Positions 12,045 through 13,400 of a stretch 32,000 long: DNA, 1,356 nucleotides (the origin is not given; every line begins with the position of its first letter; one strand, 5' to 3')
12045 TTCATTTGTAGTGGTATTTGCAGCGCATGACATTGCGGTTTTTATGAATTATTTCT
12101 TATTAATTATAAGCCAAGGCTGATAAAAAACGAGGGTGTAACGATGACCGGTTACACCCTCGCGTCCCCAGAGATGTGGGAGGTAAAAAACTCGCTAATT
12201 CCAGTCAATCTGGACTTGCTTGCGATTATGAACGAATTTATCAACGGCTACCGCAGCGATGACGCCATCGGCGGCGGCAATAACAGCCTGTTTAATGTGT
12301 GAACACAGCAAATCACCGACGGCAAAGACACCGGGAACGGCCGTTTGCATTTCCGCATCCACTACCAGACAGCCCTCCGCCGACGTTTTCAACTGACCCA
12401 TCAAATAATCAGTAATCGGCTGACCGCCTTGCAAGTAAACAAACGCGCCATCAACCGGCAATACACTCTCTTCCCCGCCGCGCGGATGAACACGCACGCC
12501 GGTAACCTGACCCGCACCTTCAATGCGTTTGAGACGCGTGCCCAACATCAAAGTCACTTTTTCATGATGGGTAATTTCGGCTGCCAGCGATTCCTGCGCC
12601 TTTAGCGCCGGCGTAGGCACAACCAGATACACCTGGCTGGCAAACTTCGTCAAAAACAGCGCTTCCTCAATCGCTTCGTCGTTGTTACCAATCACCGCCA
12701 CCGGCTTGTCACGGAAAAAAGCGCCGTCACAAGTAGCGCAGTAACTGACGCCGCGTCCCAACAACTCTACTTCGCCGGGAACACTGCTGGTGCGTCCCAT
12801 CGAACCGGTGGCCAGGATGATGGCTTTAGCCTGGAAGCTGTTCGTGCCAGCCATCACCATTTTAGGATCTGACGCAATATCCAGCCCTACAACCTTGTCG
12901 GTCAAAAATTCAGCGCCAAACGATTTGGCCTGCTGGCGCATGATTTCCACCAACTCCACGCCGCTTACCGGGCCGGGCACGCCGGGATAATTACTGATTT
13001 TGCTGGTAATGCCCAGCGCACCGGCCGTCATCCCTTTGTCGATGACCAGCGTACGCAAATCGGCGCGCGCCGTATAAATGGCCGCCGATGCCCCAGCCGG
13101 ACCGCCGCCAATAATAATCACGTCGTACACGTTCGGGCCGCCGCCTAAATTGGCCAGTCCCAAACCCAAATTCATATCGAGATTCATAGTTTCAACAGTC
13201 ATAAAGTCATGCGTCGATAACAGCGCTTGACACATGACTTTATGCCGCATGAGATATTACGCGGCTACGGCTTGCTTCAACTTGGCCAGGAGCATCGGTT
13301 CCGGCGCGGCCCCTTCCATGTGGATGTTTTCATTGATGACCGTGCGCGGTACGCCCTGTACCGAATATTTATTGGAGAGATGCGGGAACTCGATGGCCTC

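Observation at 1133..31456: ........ behaves as a highly iterated palindrome: 47 exact copies in 32 kb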

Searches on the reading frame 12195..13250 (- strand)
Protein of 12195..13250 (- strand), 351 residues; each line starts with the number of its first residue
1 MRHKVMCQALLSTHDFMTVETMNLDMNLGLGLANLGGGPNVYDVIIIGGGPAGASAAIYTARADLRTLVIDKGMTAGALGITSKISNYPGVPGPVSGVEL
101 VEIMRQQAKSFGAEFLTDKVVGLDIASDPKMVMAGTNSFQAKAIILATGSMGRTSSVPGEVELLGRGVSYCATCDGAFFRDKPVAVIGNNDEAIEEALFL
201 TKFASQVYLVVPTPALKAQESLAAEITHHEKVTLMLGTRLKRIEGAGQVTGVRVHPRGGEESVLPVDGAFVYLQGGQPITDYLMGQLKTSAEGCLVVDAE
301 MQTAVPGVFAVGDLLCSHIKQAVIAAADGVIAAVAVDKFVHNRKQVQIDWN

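Call 10: find_homologous_proteins(query=window:12195-13250:-)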
Query window:12195-13250:- (351 aa): 8000 proteins with E <= 0.001 among 8000 candidates; the best 120 are listed.
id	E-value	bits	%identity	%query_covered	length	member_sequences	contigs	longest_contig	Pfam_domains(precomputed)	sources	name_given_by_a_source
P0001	7.7e-208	708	100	93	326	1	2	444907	PF01266.31,PF00890.31,PF07992.21,PF00070.34,PF13738.13,PF03486.21,PF12831.14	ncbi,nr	ncbi:MAG: FAD-dependent oxidoreductase [Ardenticatenaceae bacterium]|nr:FAD-dependent oxidoreductase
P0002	2.2e-198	676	90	96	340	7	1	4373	PF01266.31,PF00890.31,PF07992.21,PF00070.34,PF13738.13,PF03486.21,PF01134.29,PF12831.14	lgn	-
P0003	5.6e-189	646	89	94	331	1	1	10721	PF01266.31,PF00890.31,PF07992.21,PF00070.34,PF13738.13,PF03486.21,PF12831.14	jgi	jgi:thioredoxin reductase (NADPH)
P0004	2.0e-188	644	89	89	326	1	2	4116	PF01266.31,PF00890.31,PF07992.21,PF00070.34,PF13738.13,PF03486.21,PF12831.14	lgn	-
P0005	1.1e-187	641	88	94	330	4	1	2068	PF01946.24,PF01266.31,PF00890.31,PF07992.21,PF00070.34,PF13738.13,PF03486.21,PF01134.29,PF12831.14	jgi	jgi:thioredoxin reductase (NADPH)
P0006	3.8e-185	633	88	94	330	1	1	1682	PF01946.24,PF01266.31,PF00890.31,PF07992.21,PF00070.34,PF13738.13,PF03486.21,PF01134.29,PF12831.14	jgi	jgi:thioredoxin reductase (NADPH)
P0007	1.6e-183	628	87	89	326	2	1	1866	PF01266.31,PF00890.31,PF07992.21,PF00070.34,PF13738.13,PF03486.21,PF12831.14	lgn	-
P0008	2.2e-178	611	83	94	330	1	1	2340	PF01266.31,PF00890.31,PF07992.21,PF00070.34,PF13738.13,PF03486.21,PF12831.14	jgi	jgi:thioredoxin reductase (NADPH)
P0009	7.7e-175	599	86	89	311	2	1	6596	PF01266.31,PF00890.31,PF07992.21,PF00070.34,PF13738.13,PF03486.21,PF12831.14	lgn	-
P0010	6.3e-173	593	75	100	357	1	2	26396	PF01946.24,PF01266.31,PF00890.31,PF07992.21,PF00070.34,PF13738.13,PF03486.21,PF12831.14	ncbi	-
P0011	4.3e-171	587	79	94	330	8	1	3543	PF01266.31,PF00890.31,PF07992.21,PF00070.34,PF13738.13,PF03486.21,PF12831.14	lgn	-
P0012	9.3e-170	582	80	90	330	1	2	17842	PF01266.31,PF00890.31,PF07992.21,PF00070.34,PF13738.13,PF03486.21,PF01134.29,PF12831.14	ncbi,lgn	-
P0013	2.9e-169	581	78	94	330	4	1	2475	PF01266.31,PF00890.31,PF07992.21,PF00070.34,PF13738.13,PF03486.21,PF12831.14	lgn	-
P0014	4.1e-168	577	76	94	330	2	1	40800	PF01266.31,PF00890.31,PF07992.21,PF00070.34,PF13738.13,PF03486.21,PF12831.14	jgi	jgi:thioredoxin reductase (NADPH)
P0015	4.3e-168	577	78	94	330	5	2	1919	PF01266.31,PF00890.31,PF07992.21,PF00070.34,PF13738.13,PF03486.21,PF01134.29,PF12831.14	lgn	-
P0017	1.2e-166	572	79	93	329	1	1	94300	PF01266.31,PF00890.31,PF07992.21,PF00070.34,PF13738.13,PF03486.21,PF01134.29,PF12831.14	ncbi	ncbi:MAG: FAD-dependent oxidoreductase [Chloroflexota bacterium]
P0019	1.8e-166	572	77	93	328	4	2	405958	PF01946.24,PF01266.31,PF00890.31,PF07992.21,PF00070.34,PF13738.13,PF03486.21,PF01134.29,PF12831.14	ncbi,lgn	ncbi:MAG: thioredoxin-disulfide reductase [Candidatus Promineifilaceae bacterium]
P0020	2.5e-166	571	79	93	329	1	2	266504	PF01266.31,PF00890.31,PF07992.21,PF00070.34,PF13738.13,PF03486.21,PF01134.29,PF12831.14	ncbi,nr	ncbi:MAG: FAD-dependent oxidoreductase [Anaerolineales bacterium]|nr:FAD-dependent oxidoreductase [A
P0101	2.6e-156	538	74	94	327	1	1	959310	PF01266.31,PF00890.31,PF07992.21,PF00070.34,PF13738.13,PF03486.21,PF01134.29,PF12831.14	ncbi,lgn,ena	-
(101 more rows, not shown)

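Call 12: find_encoding_contigs(protein=P0001, flank=10000, max_places=4)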
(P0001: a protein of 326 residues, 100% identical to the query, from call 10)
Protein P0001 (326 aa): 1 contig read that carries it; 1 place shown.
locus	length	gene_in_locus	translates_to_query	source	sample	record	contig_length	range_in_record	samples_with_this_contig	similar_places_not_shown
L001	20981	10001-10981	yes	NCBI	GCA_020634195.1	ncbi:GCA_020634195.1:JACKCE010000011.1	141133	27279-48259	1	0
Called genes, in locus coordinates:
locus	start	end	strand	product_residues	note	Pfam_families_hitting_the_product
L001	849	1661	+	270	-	PF00034:Cytochrom_C, PF13442:Cytochrome_CBB3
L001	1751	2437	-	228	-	-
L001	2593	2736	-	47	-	-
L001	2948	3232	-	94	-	-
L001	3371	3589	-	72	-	-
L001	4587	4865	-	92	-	-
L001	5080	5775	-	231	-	PF18915:DUF5667 (faint)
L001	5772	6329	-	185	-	PF07638:Sigma70_ECF, PF04542:Sigma70_r2, PF08281:Sigma70_r4_2, PF04545:Sigma70_r4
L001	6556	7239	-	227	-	PF00027:cNMP_binding, PF13545:HTH_Crp_2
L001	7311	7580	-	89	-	PF00581:Rhodanese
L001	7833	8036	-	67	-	PF11127:YgaP-like_TM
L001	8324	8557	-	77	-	PF13490:zf-HC2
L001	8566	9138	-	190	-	PF07638:Sigma70_ECF, PF04542:Sigma70_r2, PF08281:Sigma70_r4_2, PF04545:Sigma70_r4 (weak)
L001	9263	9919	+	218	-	PF00085:Thioredoxin (faint), PF13098:Thioredoxin_2 (faint), PF00462:Glutaredoxin (faint), PF13192:Thioredoxin_3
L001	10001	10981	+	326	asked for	PF00890:FAD_binding_2 (weak), PF01266:DAO (weak), PF03486:HI0933_like (faint), PF07992:Pyr_redox_2, PF12831:FAD_oxidored (weak), PF13738:Pyr_redox_3, PF00070:Pyr_redox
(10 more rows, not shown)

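Call 13: find_encoding_contigs(protein=P0020, flank=10000, max_places=3)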
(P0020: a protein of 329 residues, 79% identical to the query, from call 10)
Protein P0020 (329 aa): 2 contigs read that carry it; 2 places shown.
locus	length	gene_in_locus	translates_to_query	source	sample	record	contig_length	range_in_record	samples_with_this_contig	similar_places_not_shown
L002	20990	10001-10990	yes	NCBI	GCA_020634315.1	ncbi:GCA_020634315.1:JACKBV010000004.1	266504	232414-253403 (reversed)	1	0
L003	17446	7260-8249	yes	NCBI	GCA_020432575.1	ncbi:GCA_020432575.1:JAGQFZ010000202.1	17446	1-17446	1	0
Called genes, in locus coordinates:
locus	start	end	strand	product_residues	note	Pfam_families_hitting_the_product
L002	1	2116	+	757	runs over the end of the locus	PF00027:cNMP_binding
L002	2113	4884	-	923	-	PF00514:Arm (faint), PF02985:HEAT (faint), PF13646:HEAT_2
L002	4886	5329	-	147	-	PF00027:cNMP_binding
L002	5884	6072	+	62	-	PF01165:Ribosomal_S21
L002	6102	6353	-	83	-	-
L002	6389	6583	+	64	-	PF01165:Ribosomal_S21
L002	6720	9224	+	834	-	PF00912:Transgly, PF00905:Transpeptidase, PF06832:BiPBP_C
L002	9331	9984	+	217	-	PF00085:Thioredoxin (weak), PF14595:Thioredoxin_9 (faint), PF13098:Thioredoxin_2 (faint), PF00462:Glutaredoxin (faint), PF13192:Thioredoxin_3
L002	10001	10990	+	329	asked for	PF00890:FAD_binding_2 (faint), PF01134:GIDA (faint), PF01266:DAO (weak), PF03486:HI0933_like (faint), PF07992:Pyr_redox_2, PF12831:FAD_oxidored (weak), PF13738:Pyr_redox_3, PF00070:Pyr_redox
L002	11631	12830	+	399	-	PF06101:Vps62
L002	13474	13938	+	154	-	PF07609:DUF1572, PF04978:MST, PF12867:DinB_2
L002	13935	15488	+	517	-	PF07691:PA14, PF08239:SH3_3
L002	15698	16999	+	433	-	PF16158:N_BRCA1_IG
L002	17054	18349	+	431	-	PF12832:MFS_1_like (faint), PF05977:MFS_3 (faint), PF07690:MFS_1, PF13347:MFS_2, PF07690:MFS_1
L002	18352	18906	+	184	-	PF18955:DUF5698, PF10035:DUF2179 (weak)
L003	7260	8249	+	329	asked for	PF00890:FAD_binding_2 (faint), PF01134:GIDA (faint), PF01266:DAO (weak), PF03486:HI0933_like (faint), PF07992:Pyr_redox_2, PF12831:FAD_oxidored (weak), PF13738:Pyr_redox_3, PF00070:Pyr_redox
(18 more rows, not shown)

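Call 14: find_encoding_contigs(protein=P0019, flank=10000, max_places=3)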
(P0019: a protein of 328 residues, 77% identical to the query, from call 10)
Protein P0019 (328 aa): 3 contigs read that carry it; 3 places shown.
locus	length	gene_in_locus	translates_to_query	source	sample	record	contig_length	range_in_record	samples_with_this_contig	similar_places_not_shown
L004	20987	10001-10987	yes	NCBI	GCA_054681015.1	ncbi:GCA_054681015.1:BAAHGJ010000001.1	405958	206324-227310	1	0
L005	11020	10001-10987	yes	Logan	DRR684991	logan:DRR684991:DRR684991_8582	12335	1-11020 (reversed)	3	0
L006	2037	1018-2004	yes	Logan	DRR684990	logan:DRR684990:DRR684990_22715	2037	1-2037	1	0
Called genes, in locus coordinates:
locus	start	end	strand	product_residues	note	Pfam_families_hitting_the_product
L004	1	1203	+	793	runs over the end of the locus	PF01804:Penicil_amidase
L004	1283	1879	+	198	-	PF00440:TetR_N, PF16925:TetR_C_13 (faint), PF13977:TetR_C_6, PF16859:TetR_C_11 (weak)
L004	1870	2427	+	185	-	-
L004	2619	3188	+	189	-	PF00440:TetR_N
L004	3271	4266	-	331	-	PF02729:OTCace_N, PF00185:OTCace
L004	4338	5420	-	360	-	PF01979:Amidohydro_1 (faint), PF12890:DHOase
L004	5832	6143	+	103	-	PF11625:DUF3253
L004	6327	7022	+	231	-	PF21948:LplA-B_cat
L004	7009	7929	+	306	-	PF16881:LIAS_N, PF04055:Radical_SAM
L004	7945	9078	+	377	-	PF03706:LPG_synthase_TM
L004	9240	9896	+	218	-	PF13728:TraF (faint), PF14595:Thioredoxin_9 (faint), PF00085:Thioredoxin (weak), PF13098:Thioredoxin_2 (faint), PF23357:DUF7088 (faint), PF00462:Glutaredoxin (faint), PF13192:Thioredoxin_3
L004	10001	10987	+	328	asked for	PF00890:FAD_binding_2 (faint), PF01134:GIDA (faint), PF01266:DAO (faint), PF01946:Thi4 (weak), PF07992:Pyr_redox_2, PF12831:FAD_oxidored (weak), PF13738:Pyr_redox_3, PF00070:Pyr_redox, +1 more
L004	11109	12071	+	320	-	-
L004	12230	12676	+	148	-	PF01475:FUR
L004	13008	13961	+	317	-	PF01891:CbiM, PF13190:PDGLE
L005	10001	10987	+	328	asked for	PF00890:FAD_binding_2 (faint), PF01134:GIDA (faint), PF01266:DAO (faint), PF01946:Thi4 (weak), PF07992:Pyr_redox_2, PF12831:FAD_oxidored (weak), PF13738:Pyr_redox_3, PF00070:Pyr_redox, +1 more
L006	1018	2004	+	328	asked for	PF00890:FAD_binding_2 (faint), PF01134:GIDA (faint), PF01266:DAO (faint), PF01946:Thi4 (weak), PF07992:Pyr_redox_2, PF12831:FAD_oxidored (weak), PF13738:Pyr_redox_3, PF00070:Pyr_redox, +1 more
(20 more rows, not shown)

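Call 23: find_encoding_contigs(protein=P0003, flank=10000, max_places=3)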
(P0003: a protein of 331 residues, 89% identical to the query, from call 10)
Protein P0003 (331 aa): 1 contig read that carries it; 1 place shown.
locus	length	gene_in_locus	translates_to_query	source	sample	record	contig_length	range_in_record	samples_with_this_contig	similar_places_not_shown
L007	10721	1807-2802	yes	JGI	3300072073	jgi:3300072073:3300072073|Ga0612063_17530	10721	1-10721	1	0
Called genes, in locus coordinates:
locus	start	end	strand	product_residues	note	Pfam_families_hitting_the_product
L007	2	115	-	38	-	?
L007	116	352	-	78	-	PF13490:zf-HC2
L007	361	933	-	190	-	PF07638:Sigma70_ECF, PF04542:Sigma70_r2, PF08281:Sigma70_r4_2, PF04545:Sigma70_r4 (weak)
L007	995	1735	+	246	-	PF00085:Thioredoxin (faint), PF13098:Thioredoxin_2 (faint), PF13192:Thioredoxin_3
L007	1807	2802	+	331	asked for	PF00890:FAD_binding_2 (weak), PF01266:DAO (faint), PF03486:HI0933_like (faint), PF07992:Pyr_redox_2, PF12831:FAD_oxidored (weak), PF13738:Pyr_redox_3, PF00070:Pyr_redox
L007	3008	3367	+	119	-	PF00581:Rhodanese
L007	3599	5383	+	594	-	PF00916:Sulfate_transp, PF01740:STAS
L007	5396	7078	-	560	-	PF00342:PGI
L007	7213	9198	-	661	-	PF06874:FBPase_2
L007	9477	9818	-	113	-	-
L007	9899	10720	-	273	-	?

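Call 24: find_encoding_contigs(protein=P0012, flank=10000, max_places=3)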
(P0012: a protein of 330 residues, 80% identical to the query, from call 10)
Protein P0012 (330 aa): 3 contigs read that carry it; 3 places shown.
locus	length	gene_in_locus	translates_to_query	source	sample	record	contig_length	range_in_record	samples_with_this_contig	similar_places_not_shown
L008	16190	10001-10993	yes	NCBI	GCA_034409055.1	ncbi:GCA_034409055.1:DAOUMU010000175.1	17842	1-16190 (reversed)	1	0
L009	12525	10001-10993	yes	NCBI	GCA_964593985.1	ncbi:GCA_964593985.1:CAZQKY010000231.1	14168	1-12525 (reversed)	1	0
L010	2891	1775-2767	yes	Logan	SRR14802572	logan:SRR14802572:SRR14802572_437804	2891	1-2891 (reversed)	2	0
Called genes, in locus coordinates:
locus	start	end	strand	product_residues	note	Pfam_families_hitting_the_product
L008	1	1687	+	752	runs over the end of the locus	PF00390:malic, PF03949:Malic_M, PF01515:PTA_PTB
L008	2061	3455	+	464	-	PF01654:Cyt_bd_oxida_I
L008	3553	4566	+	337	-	PF02322:Cyt_bd_oxida_II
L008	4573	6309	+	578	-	PF00664:ABC_membrane, PF00005:ABC_tran, PF02463:SMC_N (weak)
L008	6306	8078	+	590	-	PF00664:ABC_membrane, PF00005:ABC_tran, PF02463:SMC_N (faint), PF13304:AAA_21 (faint)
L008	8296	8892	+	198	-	PF08534:Redoxin, PF00578:AhpC-TSA, PF00085:Thioredoxin, PF13098:Thioredoxin_2, PF13905:Thioredoxin_8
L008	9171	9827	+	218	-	PF13098:Thioredoxin_2 (faint), PF23357:DUF7088 (faint), PF00085:Thioredoxin (faint), PF00462:Glutaredoxin (faint), PF13192:Thioredoxin_3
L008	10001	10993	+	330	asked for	PF03486:HI0933_like (faint), PF07992:Pyr_redox_2, PF00890:FAD_binding_2 (weak), PF01134:GIDA (weak), PF01266:DAO (faint), PF12831:FAD_oxidored (weak), PF13738:Pyr_redox_3, PF00070:Pyr_redox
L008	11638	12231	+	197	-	-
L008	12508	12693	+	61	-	-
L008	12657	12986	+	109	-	-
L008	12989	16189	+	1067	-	?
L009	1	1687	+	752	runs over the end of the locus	PF00390:malic, PF03949:Malic_M, PF01515:PTA_PTB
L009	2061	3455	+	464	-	PF01654:Cyt_bd_oxida_I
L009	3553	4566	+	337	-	PF02322:Cyt_bd_oxida_II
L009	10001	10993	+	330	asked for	PF03486:HI0933_like (faint), PF07992:Pyr_redox_2, PF00890:FAD_binding_2 (weak), PF01134:GIDA (weak), PF01266:DAO (faint), PF12831:FAD_oxidored (weak), PF13738:Pyr_redox_3, PF00070:Pyr_redox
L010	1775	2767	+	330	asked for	PF03486:HI0933_like (faint), PF07992:Pyr_redox_2, PF00890:FAD_binding_2 (weak), PF01134:GIDA (weak), PF01266:DAO (faint), PF12831:FAD_oxidored (weak), PF13738:Pyr_redox_3, PF00070:Pyr_redox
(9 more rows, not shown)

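Call 25: find_encoding_contigs(protein=P0017, flank=10000, max_places=3)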
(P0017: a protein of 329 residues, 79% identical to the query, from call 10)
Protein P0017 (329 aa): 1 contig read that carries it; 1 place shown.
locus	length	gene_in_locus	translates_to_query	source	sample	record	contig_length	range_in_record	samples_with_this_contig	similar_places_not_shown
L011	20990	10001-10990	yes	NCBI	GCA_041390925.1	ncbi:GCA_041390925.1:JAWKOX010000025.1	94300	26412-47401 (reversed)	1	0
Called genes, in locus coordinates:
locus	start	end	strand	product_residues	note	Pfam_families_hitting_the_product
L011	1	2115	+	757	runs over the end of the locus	PF00027:cNMP_binding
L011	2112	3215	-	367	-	PF02985:HEAT (faint), PF13513:HEAT_EZ (faint), PF13646:HEAT_2, PF00514:Arm (faint)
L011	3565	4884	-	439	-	-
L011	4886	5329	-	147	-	PF00027:cNMP_binding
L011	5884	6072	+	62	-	PF01165:Ribosomal_S21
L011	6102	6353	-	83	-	-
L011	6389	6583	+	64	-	PF01165:Ribosomal_S21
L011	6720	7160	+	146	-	PF00912:Transgly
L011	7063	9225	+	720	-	PF00912:Transgly, PF00905:Transpeptidase, PF06832:BiPBP_C (weak)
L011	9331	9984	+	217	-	PF00085:Thioredoxin (weak), PF14595:Thioredoxin_9 (faint), PF13098:Thioredoxin_2 (faint), PF00462:Glutaredoxin (faint), PF13192:Thioredoxin_3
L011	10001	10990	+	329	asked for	PF00890:FAD_binding_2 (faint), PF01134:GIDA (faint), PF01266:DAO (weak), PF03486:HI0933_like (faint), PF07992:Pyr_redox_2, PF12831:FAD_oxidored (weak), PF13738:Pyr_redox_3, PF00070:Pyr_redox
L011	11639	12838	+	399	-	PF06101:Vps62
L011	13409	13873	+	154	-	PF07609:DUF1572, PF04978:MST, PF12867:DinB_2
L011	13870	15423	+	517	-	PF07691:PA14, PF08239:SH3_3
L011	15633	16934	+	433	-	PF16158:N_BRCA1_IG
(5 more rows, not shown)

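Call 27: find_related_loci(query=P0001, collection=genome_contigs, flank=10000)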
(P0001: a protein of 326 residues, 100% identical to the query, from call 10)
Query P0001 (326 aa) in genome_contigs; peptide patterns used: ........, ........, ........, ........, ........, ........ (x = any residue, [..] = any of these).
599 stretches matched a pattern (row limit reached: there are more); 590 encode a relative of the query (tblastn E <= 1e-3); the best 80 are kept; 80 distinct loci.
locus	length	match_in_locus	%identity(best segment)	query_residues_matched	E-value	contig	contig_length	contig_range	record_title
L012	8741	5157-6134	77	1-326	4e-175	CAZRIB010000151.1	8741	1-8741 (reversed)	MAG TPA_asm: uncultured Ardenticatenaceae bacterium isolate SRP162660_co2_81 genome assembly, contig: NODE_5023_length_8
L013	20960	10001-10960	80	8-326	2e-172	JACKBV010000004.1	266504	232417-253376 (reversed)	MAG: Ardenticatenaceae bacterium isolate HK-STAS-CHLO-30 HK-STAS-CHLO-30_4, whole genome shotgun sequence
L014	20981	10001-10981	78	1-326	2e-170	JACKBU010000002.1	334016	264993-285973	MAG: Ardenticatenaceae bacterium isolate HK-STAS-CHLO-29 HK-STAS-CHLO-29_2, whole genome shotgun sequence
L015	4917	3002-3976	75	1-325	1e-161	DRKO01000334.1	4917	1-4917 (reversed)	MAG TPA_asm: Chloroflexota bacterium isolate HyVt-442 HyVt-442_k145_588235, whole genome shotgun sequence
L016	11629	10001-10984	73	1-326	1e-156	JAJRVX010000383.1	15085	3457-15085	MAG: Chloroflexota bacterium isolate Dive96_bin10.82 k141_3531150, whole genome shotgun sequence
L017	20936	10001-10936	75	15-326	2e-154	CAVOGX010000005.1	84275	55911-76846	MAG: uncultured Chloroflexia bacterium isolate MFD09964.bin.2.14 genome assembly, contig: contig_21967, whole genome sho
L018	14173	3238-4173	75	15-326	6e-153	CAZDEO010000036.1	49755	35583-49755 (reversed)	MAG TPA_asm: uncultured Anaerolinea sp. isolate SRP304446_co1_155 genome assembly, contig: NODE_455_length_49755_cov_13.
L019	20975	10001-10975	70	1-326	2e-148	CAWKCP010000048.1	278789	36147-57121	MAG: uncultured Chloroflexia bacterium isolate MFD03804.bin.2.109 genome assembly, contig: contig_9621, whole genome sho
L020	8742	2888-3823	73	15-326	7e-145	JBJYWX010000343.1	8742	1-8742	MAG: Candidatus Promineifilaceae bacterium isolate S0_2_050615r3r5_39 S0_2_050615r3r5_39_000000000343, whole genome shot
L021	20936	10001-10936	63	15-326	7e-126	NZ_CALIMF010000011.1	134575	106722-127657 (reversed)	MAG: uncultured Thermanaerothrix sp. isolate S1_Bin_MAXBIN__187_1_1 c_000000258057, whole genome shotgun sequence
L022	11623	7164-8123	70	6-325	1e-150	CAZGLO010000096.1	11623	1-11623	MAG TPA_asm: uncultured Chloroflexaceae bacterium isolate binchicken_co405_346 genome assembly, contig: NODE_8393_length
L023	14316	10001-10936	63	15-326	3e-125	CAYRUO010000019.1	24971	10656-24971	MAG TPA_asm: uncultured Thermanaerothrix sp. isolate binchicken_co40_18 genome assembly, contig: NODE_1278_length_24971_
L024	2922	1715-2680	56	7-326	8e-117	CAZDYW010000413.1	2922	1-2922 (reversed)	MAG TPA_asm: uncultured Anaerolineales bacterium isolate binchicken_co15_170 genome assembly, contig: NODE_40338_length_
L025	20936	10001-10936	56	15-326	6e-109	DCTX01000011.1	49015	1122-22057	MAG TPA_asm: Anaerolineales bacterium UBA1429 UBA1429_contig_15188, whole genome shotgun sequence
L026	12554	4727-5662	54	15-326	4e-107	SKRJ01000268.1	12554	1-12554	MAG: Anaerolineae bacterium isolate CSSed162cmA_480 CSSed16-2cmA-15805, whole genome shotgun sequence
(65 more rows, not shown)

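Call 69: find_encoding_contigs(protein=P0101, flank=10000, max_places=3)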
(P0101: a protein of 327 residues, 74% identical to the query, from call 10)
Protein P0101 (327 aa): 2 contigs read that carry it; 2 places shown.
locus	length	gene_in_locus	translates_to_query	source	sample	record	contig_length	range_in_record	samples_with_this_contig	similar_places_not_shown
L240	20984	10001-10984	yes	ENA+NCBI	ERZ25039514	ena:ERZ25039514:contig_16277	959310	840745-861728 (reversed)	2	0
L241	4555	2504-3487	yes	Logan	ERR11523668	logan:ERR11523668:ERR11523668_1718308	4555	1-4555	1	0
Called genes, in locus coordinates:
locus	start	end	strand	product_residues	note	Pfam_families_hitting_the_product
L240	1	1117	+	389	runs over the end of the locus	PF01208:URO-D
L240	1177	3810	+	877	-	PF13191:AAA_16, PF08281:Sigma70_r4_2 (faint), PF25873:WHD_MalT, PF17874:TPR_MalT, PF13424:TPR_12 (weak), PF00196:GerE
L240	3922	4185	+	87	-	-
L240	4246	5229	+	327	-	PF08240:ADH_N, PF00107:ADH_zinc_N, PF13602:ADH_zinc_N_2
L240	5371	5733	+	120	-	PF19851:DUF6326 (weak)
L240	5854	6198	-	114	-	PF01906:YbjQ_1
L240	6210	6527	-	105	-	PF01906:YbjQ_1, PF23025:YbjQ_2 (faint)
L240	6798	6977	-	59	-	PF13098:Thioredoxin_2 (weak)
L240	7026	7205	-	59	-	-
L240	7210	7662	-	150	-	PF02566:OsmC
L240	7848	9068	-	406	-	PF07690:MFS_1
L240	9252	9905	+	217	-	PF00085:Thioredoxin (faint), PF14595:Thioredoxin_9 (faint), PF23357:DUF7088 (faint), PF13098:Thioredoxin_2 (faint), PF13192:Thioredoxin_3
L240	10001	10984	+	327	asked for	PF00890:FAD_binding_2 (faint), PF01134:GIDA (faint), PF01266:DAO (faint), PF03486:HI0933_like (faint), PF07992:Pyr_redox_2, PF12831:FAD_oxidored (weak), PF13738:Pyr_redox_3, PF00070:Pyr_redox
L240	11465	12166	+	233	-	PF00392:GntR, PF13412:HTH_24 (weak), PF07729:FCD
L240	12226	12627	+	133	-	PF00190:Cupin_1 (weak), PF02311:AraC_binding (weak), PF07883:Cupin_2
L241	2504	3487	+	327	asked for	PF00890:FAD_binding_2 (faint), PF01134:GIDA (faint), PF01266:DAO (faint), PF03486:HI0933_like (faint), PF07992:Pyr_redox_2, PF12831:FAD_oxidored (weak), PF13738:Pyr_redox_3, PF00070:Pyr_redox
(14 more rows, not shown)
